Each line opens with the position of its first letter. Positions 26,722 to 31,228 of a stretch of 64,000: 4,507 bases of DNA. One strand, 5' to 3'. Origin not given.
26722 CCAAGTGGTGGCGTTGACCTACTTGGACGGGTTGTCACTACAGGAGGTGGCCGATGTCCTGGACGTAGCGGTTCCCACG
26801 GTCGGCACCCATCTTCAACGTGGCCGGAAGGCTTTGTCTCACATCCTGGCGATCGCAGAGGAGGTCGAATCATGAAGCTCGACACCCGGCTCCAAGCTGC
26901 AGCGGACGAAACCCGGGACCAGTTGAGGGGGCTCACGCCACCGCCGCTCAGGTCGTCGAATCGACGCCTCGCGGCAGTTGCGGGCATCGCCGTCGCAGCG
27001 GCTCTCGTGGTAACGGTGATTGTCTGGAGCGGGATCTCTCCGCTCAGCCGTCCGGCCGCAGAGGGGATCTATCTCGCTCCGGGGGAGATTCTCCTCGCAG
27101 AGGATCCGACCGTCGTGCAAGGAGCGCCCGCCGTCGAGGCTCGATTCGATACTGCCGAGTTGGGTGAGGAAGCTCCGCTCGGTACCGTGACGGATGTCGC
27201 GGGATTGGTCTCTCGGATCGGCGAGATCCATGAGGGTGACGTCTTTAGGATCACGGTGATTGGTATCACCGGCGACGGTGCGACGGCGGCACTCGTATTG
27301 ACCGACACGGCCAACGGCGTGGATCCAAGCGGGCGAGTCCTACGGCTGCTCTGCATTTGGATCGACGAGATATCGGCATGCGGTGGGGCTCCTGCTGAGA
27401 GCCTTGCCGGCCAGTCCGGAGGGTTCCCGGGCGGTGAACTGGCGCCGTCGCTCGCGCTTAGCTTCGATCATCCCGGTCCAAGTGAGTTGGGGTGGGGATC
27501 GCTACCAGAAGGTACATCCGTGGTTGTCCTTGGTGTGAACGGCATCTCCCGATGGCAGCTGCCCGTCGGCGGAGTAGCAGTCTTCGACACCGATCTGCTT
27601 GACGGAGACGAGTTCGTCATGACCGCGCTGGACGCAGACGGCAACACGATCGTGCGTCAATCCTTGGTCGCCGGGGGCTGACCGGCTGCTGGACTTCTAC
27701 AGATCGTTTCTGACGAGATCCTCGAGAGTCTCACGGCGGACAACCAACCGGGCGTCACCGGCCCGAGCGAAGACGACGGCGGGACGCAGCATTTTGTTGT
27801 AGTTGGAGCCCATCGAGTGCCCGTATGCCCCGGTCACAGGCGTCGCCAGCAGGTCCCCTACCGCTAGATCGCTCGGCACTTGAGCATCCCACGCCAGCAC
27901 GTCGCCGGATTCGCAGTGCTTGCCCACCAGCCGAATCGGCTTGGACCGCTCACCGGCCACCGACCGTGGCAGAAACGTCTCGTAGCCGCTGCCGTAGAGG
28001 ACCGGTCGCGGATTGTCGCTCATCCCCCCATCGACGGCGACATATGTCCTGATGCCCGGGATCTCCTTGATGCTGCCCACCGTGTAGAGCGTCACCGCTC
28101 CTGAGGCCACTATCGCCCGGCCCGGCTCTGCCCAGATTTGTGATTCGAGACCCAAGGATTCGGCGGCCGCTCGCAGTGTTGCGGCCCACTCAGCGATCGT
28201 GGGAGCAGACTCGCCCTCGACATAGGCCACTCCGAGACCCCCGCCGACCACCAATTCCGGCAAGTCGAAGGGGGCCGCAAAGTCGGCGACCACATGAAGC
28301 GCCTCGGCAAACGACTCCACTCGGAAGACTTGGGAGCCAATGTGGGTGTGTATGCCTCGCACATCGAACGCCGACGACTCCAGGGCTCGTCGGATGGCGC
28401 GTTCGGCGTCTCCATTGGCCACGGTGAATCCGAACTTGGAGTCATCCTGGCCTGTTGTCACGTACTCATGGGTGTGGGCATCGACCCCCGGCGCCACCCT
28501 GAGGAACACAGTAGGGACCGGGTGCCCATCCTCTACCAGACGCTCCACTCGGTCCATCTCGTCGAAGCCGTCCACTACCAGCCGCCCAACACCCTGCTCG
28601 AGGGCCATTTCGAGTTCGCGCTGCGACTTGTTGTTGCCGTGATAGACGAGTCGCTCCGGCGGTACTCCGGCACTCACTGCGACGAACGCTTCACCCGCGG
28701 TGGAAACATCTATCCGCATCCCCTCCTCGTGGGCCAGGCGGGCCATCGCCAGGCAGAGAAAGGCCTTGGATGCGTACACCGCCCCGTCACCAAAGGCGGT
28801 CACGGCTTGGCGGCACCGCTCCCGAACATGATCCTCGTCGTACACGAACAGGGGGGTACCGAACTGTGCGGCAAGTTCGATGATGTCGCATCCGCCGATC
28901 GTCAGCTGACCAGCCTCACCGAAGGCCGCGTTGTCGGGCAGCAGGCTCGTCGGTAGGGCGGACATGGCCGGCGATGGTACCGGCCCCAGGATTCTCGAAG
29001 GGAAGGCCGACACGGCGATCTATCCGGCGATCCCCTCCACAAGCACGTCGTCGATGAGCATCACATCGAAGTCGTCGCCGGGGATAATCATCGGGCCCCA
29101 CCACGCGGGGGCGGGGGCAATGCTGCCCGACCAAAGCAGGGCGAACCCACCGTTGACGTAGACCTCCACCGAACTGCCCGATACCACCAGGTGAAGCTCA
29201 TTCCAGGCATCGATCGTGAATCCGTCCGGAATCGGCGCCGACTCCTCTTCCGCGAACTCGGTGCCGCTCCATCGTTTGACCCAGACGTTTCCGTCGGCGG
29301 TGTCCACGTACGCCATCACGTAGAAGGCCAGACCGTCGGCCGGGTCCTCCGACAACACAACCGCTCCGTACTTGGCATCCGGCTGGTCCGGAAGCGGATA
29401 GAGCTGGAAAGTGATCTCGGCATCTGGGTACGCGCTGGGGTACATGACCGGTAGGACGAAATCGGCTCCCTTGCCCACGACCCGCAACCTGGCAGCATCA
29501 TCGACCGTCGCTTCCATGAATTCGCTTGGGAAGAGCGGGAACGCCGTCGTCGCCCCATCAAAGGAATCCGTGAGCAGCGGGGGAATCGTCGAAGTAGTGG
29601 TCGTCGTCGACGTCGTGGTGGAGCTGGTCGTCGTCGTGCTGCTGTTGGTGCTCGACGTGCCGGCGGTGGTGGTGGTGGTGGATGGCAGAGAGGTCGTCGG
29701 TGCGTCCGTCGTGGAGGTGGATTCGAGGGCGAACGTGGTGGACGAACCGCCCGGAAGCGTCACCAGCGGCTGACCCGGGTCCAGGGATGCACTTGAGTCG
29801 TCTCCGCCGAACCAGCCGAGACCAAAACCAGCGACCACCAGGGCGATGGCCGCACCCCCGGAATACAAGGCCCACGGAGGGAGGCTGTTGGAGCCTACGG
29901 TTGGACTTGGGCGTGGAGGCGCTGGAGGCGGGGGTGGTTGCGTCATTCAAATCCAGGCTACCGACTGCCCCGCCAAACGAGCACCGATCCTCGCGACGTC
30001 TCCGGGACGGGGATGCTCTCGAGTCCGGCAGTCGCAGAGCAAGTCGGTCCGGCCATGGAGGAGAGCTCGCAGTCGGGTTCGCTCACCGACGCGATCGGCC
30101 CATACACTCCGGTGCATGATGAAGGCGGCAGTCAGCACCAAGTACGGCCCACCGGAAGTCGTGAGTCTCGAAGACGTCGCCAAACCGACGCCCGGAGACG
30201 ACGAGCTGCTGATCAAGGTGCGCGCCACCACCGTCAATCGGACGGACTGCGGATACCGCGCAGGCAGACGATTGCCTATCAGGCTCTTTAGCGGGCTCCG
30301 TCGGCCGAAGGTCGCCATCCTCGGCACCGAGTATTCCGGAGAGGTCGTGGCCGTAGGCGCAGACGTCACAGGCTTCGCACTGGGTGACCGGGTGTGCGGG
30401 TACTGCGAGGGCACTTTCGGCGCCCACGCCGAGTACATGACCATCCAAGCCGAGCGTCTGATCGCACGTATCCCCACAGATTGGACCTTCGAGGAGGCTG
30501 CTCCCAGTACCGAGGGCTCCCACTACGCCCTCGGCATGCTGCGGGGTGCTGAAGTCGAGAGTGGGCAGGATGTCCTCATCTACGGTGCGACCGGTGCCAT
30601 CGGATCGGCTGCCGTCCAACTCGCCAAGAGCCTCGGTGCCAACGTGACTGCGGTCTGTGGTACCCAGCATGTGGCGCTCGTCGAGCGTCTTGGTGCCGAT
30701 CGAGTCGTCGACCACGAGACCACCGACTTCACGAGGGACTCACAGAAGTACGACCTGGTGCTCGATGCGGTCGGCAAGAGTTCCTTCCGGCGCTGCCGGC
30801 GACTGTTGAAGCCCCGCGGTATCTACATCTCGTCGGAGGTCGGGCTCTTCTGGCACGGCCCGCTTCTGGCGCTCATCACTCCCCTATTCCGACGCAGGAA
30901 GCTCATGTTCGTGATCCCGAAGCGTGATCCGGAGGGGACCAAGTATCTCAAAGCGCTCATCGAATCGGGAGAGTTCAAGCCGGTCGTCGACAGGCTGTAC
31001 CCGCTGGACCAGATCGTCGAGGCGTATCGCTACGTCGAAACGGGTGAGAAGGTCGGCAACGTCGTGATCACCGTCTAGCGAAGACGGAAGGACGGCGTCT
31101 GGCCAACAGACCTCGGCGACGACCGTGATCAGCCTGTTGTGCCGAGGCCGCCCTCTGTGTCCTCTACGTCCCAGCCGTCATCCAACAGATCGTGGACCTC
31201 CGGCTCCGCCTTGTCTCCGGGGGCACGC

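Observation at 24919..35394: Two paralogous modules of beta-propeller protein divergent from an ECF sigma factor plus membrane anti-sigma factor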

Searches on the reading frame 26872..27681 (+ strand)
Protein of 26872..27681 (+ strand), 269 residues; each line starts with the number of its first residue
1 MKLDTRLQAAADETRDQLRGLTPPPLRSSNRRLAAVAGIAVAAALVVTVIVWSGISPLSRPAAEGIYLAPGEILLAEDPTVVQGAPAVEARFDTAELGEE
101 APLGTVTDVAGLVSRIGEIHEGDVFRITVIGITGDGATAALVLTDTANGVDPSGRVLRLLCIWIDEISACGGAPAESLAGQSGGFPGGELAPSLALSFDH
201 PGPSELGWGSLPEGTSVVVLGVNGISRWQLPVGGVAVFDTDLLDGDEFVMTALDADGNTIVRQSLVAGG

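Call 9: search_protein_families(library=pfam, proteins=[window:26872-27681:+], max_evalue=0.01)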
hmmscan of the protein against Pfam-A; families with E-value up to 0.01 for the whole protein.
window:26872-27681:+ (269 aa): 0 families

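Call 19: search_protein_families(library=ncbifam, proteins=[window:26872-27681:+], max_evalue=0.01)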
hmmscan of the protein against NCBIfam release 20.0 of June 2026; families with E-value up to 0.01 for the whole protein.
window:26872-27681:+ (269 aa): 0 families

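Call 61: search_protein_representatives(protein=window:26872-27681:+)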
Query: 269 residues. Proteins with E-value up to 0.001 (for the whole library): 83; up to 1e-10: 40; up to 1e-30: 5. The best 83 are listed.
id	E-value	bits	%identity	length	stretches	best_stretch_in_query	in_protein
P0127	5.6e-167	570.2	100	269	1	1-269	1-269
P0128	4.4e-46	173.9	46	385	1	1-265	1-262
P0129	1.7e-34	135.9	43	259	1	1-260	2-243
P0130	1.1e-32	129.9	45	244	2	3-142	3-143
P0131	2.8e-32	128.6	38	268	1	39-260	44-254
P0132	5.2e-29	117.9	43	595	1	59-264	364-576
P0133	5.1e-28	114.6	36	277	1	3-260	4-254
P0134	5.2e-28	114.6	35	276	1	30-267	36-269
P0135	7.6e-28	114.1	36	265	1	43-262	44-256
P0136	1.1e-27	113.6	43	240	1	1-260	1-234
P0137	9.6e-27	110.5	44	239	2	1-142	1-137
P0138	5.0e-26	108.1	37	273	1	38-262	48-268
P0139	1.6e-25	106.5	38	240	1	1-262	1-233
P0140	4.8e-25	104.9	38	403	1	50-267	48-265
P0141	4.5e-24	101.7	40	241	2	1-142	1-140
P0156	3.4e-17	79.2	45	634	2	27-142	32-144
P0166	5.7e-11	58.8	37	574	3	200-258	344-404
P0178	1.6e-08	50.7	34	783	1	57-262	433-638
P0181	4.1e-08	49.4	38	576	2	207-258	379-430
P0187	1.7e-07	47.3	34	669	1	42-261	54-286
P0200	2.8e-05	40.1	33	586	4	67-109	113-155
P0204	9.3e-05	38.4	38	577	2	210-263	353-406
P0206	1.3e-04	37.9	44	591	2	69-116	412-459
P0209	7.7e-04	35.4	32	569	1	80-260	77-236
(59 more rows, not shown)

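Call 64: search_protein_families(library=pfam, alignment_id=A3, max_evalue=0.001)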
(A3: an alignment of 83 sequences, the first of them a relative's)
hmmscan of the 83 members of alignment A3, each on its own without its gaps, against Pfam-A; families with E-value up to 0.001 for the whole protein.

A. member 1, P0127 (269 aa): 0 families

B. families by the number of members that match (of 83 scanned): 12 families
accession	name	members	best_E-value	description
PF13098.12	Thioredoxin_2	3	1.4e-05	Thioredoxin-like domain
PF01344.31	Kelch_1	2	4.7e-17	Kelch motif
PF24681.1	Kelch_KLHDC2_KLHL20_DRC7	2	4.5e-16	KLHDC2/KLHL20/DRC7 Kelch-repeats domain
PF13964.12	Kelch_6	2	3e-15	Kelch motif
PF24996.1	NANM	2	1.9e-13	N-acetylneuraminate epimerase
PF13415.12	Kelch_3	2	1.4e-10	Galactose oxidase, central domain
PF13418.12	Kelch_4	2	1.9e-09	Galactose oxidase, central domain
PF07646.21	Kelch_2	2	1.3e-08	Kelch motif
PF24981.1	Beta-prop_ATRN-LZTR1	2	1.5e-08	Attractin/LZTR1 beta-propeller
PF08239.17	SH3_3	1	0.00033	Bacterial SH3 domain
PF07676.18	PD40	1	0.00046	WD40-like Beta Propeller Repeat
PF06110.17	TXD17-like_Trx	1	0.00079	Thioredoxin domain-containing protein 17-like, thioredoxin domain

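Call 77: predict_structure(alignment_id=A3)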
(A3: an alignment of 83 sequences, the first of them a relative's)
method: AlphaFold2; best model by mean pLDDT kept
length: 269 residues; sequences in the alignment: 83
mean_pLDDT: 85.8   pTM: 0.73
mean pLDDT of the five models: 85.8, 85.5, 84.2, 83.6, 83.6
residues with pLDDT >= 90: 149; 70-90: 77; 50-70: 40; < 50: 3
segments of 3 or more residues with pLDDT < 50: none
pLDDT, mean of each block of 10 residues (from residue 1): 82 81 59 58 73 59 82 95 97 98 97 94 93 97 87 89 92 84 62 76 88 96 97 97 94 98 91
secondary structure, 60 per line:
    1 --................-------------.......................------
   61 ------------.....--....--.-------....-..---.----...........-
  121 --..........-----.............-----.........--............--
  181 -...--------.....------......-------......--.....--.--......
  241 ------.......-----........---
elements in order: H3-18 H32-54 E73-77 E80-83 H94-97 H109-119 E123-132 E138-150 E156-164 E167-174 H175-178 E193-197 E204-209 E217-222 E225-229 E235-240 E247-253 E259-266

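Call 81: fold_search(model_id=the predicted structure, library=pdb)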
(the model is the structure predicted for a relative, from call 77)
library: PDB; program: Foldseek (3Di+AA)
matches with E <= 10: 947; with E <= 0.001: 0
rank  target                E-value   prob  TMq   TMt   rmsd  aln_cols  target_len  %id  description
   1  7dm0_A                4.2e-03  0.95  0.23  0.35  18.9       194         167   16  Biofilm associated protein - C region (released 2021-12-15)
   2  4hsa_F                4.7e-03  0.93  0.23  0.23  18.6       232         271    7  Structure of interleukin 17a in complex with il17ra receptor (released 2013-05-22)
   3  2qbw_A                5.8e-03  0.92  0.22  0.30  16.4       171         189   11  The crystal structure of PDZ-Fibronectin fusion protein (released 2008-04-22)
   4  4c56_E                7.2e-03  0.90  0.20  0.27  17.5       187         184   10  X-ray structure of the complex between staphylococcal enterotoxin B, T cell receptor and major histocompatibility comp (released 2014-07-23)
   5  1klg_B                7.6e-03  0.90  0.19  0.26  16.9       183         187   10  Crystal structure of HLA-DR1/TPI(23-37, Thr28-->Ile mutant) complexed with staphylococcal enterotoxin C3 variant 3B2 ( (released 2002-08-02)
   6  7t6i_B                8.1e-03  0.90  0.20  0.27  17.4       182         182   12  Crystal structure of HLA-DP1 in complex with pp65 peptide in reverse orientation (released 2022-12-07)
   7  3jvf_C                8.1e-03  0.80  0.24  0.24  23.4       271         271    7  Crystal structure of an Interleukin-17 receptor complex (released 2009-10-20)
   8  2ian_B                8.5e-03  0.92  0.20  0.27  17.2       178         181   10  Structural basis for recognition of mutant self by a tumor-specific, MHC class II-restricted TCR (released 2007-04-03)
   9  4md5_B                8.5e-03  0.90  0.20  0.26  17.0       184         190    9  Immune Receptor (released 2013-12-04)
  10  1j8h_B                9.0e-03  0.84  0.18  0.25  17.0       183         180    9  Crystal Structure of a Complex of a Human alpha/beta-T cell Receptor, Influenza HA Antigen Peptide, and MHC Class II M (released 2002-03-13)
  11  2iam_B                9.0e-03  0.63  0.15  0.21  16.5       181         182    9  Structural basis for recognition of mutant self by a tumor-specific, MHC class II-restricted TCR (released 2007-04-03)
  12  6cpg_B                9.5e-03  0.99  0.22  0.50   4.4        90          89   16  Structure of dephosphorylated Aurora A (122-403) in complex with inhibiting monobody and AT9283 in an inactive conform (released 2018-06-27)
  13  6bga_B                1.1e-02  0.51  0.19  0.23  22.8       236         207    9  2B4 I-Ek TCR-MHC complex with affinity-enhancing Velcro peptide (released 2018-07-18)
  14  9nig_D                1.2e-02  0.87  0.20  0.27  16.7       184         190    9  PB TCR in complex with HLA-DR4 presenting citrullinated Tenascin C peptide (released 2025-05-21)
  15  9bf9_B                1.2e-02  0.87  0.19  0.25  16.7       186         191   10  Human LAG-3-HLA-DR1 complex (released 2024-12-25)
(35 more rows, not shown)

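Call 92: search_protein_families(library=pfam, proteins=[P0178, P0187, P0156, P0166, P0181, P0200, P0204, P0206, P0209, P0132], max_evalue=0.001)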
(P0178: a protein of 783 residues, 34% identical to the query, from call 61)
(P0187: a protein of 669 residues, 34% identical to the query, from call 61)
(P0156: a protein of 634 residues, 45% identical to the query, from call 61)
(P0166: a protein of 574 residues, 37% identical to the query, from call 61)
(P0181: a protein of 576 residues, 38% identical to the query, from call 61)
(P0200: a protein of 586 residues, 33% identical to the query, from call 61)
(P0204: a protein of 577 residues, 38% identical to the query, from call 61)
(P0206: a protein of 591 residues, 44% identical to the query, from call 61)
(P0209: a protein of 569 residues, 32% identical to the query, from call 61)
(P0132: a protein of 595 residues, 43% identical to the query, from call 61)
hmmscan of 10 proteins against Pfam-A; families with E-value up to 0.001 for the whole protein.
P0178 (783 aa): 9 families
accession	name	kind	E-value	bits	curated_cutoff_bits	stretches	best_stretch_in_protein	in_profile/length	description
PF24681.1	Kelch_KLHDC2_KLHL20_DRC7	-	4.5e-16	59.3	50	1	98-248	41-196/221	KLHDC2/KLHL20/DRC7 Kelch-repeats domain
PF01344.31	Kelch_1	-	1.1e-10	41.2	20.1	0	216-248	10-44/46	Kelch motif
PF24981.1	Beta-prop_ATRN-LZTR1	-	1.5e-08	34.7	50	1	98-180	138-222/289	Attractin/LZTR1 beta-propeller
PF13964.12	Kelch_6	-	6.8e-07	29.5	25.3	0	122-157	16-48/50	Kelch motif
PF13415.12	Kelch_3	-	7.2e-07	29.7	22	0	219-252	3-39/48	Galactose oxidase, central domain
PF13418.12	Kelch_4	-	1.5e-05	25.3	21.6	0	162-204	4-48/49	Galactose oxidase, central domain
PF24996.1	NANM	-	9e-05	21.9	45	0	147-229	41-128/350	N-acetylneuraminate epimerase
PF13098.12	Thioredoxin_2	-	0.00019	22.1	27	1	677-766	4-93/104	Thioredoxin-like domain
PF07646.21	Kelch_2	-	0.00062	20.1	21.3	0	173-204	15-48/48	Kelch motif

P0187 (669 aa): 8 families
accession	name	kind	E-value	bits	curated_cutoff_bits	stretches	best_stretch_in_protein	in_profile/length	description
PF01344.31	Kelch_1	-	4.7e-17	61.6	20.1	1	483-535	1-44/46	Kelch motif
PF13964.12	Kelch_6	-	3e-15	56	25.3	0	492-535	10-45/50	Kelch motif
PF24996.1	NANM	-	1.9e-13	50.5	45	1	464-534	34-100/350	N-acetylneuraminate epimerase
PF24681.1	Kelch_KLHDC2_KLHL20_DRC7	-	4.1e-13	49.6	50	1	462-635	27-197/221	KLHDC2/KLHL20/DRC7 Kelch-repeats domain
PF13415.12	Kelch_3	-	1.4e-10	41.5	22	0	465-484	22-41/48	Galactose oxidase, central domain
PF13418.12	Kelch_4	-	1.9e-09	37.8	21.6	0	494-537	13-48/49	Galactose oxidase, central domain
PF07646.21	Kelch_2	-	1.3e-08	34.9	21.3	1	489-537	7-48/48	Kelch motif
PF24981.1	Beta-prop_ATRN-LZTR1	-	9.6e-05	22.2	50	0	467-536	21-85/289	Attractin/LZTR1 beta-propeller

P0156 (634 aa): 1 family
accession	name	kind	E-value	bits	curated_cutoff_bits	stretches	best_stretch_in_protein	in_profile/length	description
PF08239.17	SH3_3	-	0.00033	21.2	27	0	577-632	2-54/54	Bacterial SH3 domain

P0166 (574 aa): 0 families

P0181 (576 aa): 0 families

P0200 (586 aa): 0 families

P0204 (577 aa): 0 families

P0206 (591 aa): 0 families

P0209 (569 aa): 1 family
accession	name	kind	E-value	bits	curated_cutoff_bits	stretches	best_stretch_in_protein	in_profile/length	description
PF07676.18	PD40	-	0.00046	20.5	20.9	0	509-521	16-28/38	WD40-like Beta Propeller Repeat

P0132 (595 aa): 0 families

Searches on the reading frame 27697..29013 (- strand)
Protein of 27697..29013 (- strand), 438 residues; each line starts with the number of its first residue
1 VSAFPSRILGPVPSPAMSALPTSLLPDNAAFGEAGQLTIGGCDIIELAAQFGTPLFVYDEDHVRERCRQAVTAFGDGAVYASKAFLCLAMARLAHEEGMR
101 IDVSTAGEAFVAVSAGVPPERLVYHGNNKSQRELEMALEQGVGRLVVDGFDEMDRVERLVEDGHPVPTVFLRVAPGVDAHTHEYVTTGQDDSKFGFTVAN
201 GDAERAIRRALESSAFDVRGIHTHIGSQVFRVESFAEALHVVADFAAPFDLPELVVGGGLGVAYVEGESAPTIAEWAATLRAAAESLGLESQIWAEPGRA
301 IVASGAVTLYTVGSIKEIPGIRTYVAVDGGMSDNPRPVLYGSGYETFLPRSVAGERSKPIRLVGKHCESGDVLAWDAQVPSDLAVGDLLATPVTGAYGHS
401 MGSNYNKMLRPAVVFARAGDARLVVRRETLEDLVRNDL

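Call 15: search_protein_families(library=pfam, proteins=[window:27697-29013:-], max_evalue=0.001)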
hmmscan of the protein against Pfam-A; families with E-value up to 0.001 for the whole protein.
window:27697-29013:- (438 aa): 2 families
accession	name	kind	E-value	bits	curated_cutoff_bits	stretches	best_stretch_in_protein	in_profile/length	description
PF02784.22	Orn_Arg_deC_N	-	7e-52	176.7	23.4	1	61-303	2-247/247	Pyridoxal-dependent decarboxylase, pyridoxal binding domain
PF00278.28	Orn_DAP_Arg_deC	-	9.9e-15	55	23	1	196-395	5-95/95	Pyridoxal-dependent decarboxylase, C-terminal sheet domain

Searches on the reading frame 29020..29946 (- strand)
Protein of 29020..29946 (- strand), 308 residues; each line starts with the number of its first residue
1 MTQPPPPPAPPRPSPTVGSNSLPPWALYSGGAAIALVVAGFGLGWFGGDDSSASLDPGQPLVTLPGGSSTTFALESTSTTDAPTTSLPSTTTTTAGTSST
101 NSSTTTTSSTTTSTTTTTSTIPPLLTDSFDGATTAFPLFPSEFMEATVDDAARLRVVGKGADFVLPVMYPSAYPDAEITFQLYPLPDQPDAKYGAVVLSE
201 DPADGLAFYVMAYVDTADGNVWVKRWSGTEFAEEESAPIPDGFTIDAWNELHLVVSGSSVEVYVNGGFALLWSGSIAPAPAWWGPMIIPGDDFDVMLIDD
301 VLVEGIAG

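Call 15: search_protein_families(library=pfam, proteins=[window:29020-29946:-], max_evalue=0.001)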
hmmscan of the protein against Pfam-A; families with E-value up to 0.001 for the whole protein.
window:29020-29946:- (308 aa): 1 family
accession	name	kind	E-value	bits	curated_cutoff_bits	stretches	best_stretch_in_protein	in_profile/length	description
PF13385.13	Laminin_G_3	-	0.00055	20.5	27.6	0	175-290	16-123/151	Concanavalin A-like lectin/glucanases superfamily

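Call 19: search_protein_families(library=ncbifam, proteins=[window:29020-29946:-], max_evalue=0.01)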
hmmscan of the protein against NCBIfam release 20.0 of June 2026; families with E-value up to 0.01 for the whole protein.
window:29020-29946:- (308 aa): 0 families

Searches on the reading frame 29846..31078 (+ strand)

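Call 15: search_protein_families(library=pfam, proteins=[window:29846-31078:+], max_evalue=0.001)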
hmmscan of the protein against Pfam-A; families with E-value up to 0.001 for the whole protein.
window:29846-31078:+ (410 aa): 3 families
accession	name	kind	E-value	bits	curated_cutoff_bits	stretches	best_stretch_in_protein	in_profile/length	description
PF13602.12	ADH_zinc_N_2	-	5.6e-25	89.2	27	1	282-408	1-134/134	Zinc-binding dehydrogenase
PF08240.17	ADH_N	-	4.2e-16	59.5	23.5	1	117-206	1-100/104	Alcohol dehydrogenase GroES-like domain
PF00107.32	ADH_zinc_N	-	2.1e-14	54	31.8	1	251-328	1-86/129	Zinc-binding dehydrogenase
